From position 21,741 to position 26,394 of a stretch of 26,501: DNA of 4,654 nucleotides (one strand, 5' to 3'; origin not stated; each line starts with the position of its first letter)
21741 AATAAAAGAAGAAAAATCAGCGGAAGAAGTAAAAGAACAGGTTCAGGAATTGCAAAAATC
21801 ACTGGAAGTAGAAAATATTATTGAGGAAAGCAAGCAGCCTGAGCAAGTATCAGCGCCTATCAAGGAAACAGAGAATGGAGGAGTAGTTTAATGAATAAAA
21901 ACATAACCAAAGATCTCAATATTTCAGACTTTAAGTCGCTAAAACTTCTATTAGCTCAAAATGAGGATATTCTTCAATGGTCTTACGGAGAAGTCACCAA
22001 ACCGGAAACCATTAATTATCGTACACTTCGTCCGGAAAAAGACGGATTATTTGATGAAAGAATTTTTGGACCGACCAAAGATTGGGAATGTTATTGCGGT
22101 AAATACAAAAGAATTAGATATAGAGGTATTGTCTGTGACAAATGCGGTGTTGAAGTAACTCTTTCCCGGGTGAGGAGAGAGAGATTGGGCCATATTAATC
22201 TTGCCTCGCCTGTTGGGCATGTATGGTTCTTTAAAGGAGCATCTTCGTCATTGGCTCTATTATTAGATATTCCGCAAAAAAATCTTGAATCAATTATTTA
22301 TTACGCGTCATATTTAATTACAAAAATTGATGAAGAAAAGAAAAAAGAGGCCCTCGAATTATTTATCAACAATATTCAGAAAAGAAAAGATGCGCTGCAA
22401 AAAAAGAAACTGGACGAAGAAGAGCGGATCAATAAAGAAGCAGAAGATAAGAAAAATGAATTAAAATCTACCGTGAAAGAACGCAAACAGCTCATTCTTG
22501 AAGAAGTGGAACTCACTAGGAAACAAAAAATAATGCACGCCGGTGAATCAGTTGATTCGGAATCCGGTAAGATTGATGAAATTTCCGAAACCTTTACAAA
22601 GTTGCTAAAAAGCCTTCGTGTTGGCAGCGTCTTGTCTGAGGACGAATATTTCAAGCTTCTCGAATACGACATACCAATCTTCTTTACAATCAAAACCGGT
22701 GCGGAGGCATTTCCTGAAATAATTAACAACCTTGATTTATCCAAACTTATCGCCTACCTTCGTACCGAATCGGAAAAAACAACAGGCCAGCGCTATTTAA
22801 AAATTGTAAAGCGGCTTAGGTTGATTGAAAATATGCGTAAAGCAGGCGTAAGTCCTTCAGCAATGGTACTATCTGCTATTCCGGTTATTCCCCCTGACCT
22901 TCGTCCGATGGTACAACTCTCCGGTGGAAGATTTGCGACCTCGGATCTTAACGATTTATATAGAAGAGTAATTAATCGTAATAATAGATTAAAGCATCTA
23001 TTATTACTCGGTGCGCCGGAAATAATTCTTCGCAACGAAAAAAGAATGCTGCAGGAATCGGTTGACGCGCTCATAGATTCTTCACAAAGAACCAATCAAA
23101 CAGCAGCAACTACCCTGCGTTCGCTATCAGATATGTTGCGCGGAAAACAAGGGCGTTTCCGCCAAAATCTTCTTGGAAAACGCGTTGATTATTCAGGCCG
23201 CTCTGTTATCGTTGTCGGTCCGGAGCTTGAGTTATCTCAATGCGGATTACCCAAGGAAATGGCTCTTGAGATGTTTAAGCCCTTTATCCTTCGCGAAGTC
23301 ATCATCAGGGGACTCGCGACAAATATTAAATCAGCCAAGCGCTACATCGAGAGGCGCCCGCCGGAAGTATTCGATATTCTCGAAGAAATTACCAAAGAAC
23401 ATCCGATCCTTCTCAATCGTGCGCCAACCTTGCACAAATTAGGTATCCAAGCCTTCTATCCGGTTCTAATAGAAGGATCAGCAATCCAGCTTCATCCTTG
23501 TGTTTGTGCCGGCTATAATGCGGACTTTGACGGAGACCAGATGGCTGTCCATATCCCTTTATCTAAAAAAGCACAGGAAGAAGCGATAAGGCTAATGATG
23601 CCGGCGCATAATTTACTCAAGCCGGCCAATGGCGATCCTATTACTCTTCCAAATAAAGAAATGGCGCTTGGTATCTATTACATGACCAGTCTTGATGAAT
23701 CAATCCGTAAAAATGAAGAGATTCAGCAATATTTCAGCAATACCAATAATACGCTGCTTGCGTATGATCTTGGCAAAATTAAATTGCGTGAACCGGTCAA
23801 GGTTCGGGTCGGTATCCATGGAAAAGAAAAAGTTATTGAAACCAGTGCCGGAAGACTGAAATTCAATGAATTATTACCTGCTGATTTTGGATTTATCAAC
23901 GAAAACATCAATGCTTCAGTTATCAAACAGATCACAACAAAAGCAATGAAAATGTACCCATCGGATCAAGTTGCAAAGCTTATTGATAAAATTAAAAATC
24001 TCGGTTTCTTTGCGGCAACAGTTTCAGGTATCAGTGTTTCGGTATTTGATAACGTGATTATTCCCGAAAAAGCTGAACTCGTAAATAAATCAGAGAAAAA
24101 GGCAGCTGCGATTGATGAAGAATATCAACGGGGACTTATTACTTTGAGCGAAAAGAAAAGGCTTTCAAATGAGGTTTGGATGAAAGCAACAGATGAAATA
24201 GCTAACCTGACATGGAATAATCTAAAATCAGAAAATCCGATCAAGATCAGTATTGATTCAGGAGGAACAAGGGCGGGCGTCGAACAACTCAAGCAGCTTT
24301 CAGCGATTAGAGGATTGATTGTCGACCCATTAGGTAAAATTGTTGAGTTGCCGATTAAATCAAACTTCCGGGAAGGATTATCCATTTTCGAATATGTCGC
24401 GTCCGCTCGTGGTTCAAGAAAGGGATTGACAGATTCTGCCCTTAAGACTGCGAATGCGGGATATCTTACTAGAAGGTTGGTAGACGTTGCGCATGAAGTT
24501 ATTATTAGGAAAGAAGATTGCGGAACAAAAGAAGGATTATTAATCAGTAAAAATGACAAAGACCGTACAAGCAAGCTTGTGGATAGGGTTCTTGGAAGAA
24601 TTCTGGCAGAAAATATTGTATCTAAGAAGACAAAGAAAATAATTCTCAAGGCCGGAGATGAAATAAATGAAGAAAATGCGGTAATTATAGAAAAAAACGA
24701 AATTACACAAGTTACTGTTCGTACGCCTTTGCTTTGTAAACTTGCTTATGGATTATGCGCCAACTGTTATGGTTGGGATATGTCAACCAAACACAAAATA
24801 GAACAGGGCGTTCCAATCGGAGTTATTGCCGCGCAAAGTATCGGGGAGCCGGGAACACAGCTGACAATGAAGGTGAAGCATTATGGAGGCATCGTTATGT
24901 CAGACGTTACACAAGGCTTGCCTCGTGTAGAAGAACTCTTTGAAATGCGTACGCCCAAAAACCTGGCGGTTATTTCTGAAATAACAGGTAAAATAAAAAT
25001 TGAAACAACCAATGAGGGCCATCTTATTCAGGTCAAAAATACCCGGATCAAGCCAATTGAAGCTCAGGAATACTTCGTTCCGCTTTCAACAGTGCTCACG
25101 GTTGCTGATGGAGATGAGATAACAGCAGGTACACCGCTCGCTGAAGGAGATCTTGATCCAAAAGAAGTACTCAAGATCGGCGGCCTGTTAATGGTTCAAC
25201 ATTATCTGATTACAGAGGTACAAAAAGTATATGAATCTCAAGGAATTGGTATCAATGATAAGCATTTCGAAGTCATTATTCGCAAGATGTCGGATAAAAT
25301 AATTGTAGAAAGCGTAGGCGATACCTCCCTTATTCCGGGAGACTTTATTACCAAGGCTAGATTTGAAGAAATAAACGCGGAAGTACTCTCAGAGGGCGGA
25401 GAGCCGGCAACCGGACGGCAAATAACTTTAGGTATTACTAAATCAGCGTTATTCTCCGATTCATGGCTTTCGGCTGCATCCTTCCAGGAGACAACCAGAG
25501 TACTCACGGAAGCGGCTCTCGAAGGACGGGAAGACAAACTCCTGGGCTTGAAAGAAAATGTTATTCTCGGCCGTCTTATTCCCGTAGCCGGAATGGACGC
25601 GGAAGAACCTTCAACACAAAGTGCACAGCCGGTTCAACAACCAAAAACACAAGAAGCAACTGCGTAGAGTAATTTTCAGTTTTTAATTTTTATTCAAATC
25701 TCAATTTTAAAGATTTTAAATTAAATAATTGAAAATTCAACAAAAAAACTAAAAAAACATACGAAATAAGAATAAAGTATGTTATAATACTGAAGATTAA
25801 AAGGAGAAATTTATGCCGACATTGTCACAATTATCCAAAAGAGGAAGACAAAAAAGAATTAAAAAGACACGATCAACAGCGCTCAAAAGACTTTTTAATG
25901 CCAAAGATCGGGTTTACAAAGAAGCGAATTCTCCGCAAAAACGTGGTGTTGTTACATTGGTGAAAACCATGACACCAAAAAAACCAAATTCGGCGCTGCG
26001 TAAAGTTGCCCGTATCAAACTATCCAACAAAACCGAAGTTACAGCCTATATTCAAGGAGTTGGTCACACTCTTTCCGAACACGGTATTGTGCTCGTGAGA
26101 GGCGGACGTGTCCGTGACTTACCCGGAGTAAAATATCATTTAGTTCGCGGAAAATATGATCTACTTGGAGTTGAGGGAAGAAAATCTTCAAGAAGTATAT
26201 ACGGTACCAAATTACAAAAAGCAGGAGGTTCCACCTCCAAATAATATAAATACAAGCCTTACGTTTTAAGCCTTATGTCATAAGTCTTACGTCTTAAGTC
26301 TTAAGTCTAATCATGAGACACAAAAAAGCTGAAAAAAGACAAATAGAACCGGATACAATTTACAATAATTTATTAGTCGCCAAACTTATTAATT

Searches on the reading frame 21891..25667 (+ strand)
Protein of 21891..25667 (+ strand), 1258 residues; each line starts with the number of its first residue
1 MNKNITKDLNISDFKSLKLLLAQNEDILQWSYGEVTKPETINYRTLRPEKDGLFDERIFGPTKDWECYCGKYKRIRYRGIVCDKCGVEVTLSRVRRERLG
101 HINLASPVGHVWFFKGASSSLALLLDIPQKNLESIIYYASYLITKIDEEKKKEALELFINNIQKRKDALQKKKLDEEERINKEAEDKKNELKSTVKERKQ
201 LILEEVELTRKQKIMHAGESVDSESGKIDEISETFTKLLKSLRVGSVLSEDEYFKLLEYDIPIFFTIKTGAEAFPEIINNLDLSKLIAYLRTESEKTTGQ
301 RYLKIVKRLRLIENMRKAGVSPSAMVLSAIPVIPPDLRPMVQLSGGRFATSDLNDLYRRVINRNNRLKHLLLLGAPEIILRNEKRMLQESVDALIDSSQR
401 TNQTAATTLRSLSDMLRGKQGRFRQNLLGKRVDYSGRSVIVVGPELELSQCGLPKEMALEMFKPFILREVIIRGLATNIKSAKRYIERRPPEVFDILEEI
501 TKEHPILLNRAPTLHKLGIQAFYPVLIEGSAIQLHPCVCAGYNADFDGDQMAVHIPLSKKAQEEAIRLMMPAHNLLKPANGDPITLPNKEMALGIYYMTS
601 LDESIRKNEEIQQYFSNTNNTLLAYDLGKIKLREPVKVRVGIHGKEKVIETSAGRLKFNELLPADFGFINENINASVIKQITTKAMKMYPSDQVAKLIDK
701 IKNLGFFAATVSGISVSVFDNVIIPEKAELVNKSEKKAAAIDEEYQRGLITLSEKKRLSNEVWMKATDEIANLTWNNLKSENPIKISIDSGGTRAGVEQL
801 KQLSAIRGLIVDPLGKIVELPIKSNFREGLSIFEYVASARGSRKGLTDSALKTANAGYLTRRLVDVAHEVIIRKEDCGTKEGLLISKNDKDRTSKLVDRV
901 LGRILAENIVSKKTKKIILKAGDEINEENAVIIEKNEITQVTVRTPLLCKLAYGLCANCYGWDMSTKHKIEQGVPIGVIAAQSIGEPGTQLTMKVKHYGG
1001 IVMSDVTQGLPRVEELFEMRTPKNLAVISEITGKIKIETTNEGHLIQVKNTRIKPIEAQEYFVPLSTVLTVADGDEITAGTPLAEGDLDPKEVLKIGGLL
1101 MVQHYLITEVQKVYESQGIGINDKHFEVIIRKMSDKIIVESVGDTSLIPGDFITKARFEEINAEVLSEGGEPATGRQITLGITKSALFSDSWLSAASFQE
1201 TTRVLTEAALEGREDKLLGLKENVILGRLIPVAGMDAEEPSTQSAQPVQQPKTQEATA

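Call 87: search_protein_families(library=pfam, proteins=[window:21891-25667:+], max_evalue=0.00001)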
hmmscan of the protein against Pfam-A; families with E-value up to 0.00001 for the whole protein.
window:21891-25667:+ (1258 aa): 4 families
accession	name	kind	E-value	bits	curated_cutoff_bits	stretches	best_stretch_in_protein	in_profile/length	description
PF04997.17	RNA_pol_Rpb1_1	-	7.2e-73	246.1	39.7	1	13-427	3-312/312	RNA polymerase Rpb1, domain 1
PF04998.22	RNA_pol_Rpb1_5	-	8.3e-51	173.4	28.5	1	829-1157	1-258/267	RNA polymerase Rpb1, domain 5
PF00623.25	RNA_pol_Rpb1_2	-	9.6e-39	133.7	25.3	2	495-570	90-165/166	RNA polymerase Rpb1, domain 2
PF04983.23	RNA_pol_Rpb1_3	-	7.1e-16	59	28.9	1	574-720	1-161/162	RNA polymerase Rpb1, domain 3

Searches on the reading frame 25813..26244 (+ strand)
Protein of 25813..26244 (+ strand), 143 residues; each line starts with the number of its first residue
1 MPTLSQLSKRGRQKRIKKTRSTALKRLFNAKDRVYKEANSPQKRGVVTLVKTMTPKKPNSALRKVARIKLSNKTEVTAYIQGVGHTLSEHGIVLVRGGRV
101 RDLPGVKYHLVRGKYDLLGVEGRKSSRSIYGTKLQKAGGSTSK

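Call 87: search_protein_families(library=pfam, proteins=[window:25813-26244:+], max_evalue=0.00001)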
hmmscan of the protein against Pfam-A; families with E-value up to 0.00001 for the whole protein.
window:25813-26244:+ (143 aa): 1 family
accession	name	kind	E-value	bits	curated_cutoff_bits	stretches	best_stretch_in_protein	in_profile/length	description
PF00164.32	Ribosom_S12_S23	-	5.5e-30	103.8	22.3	1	38-128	9-103/110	Ribosomal protein S12/S23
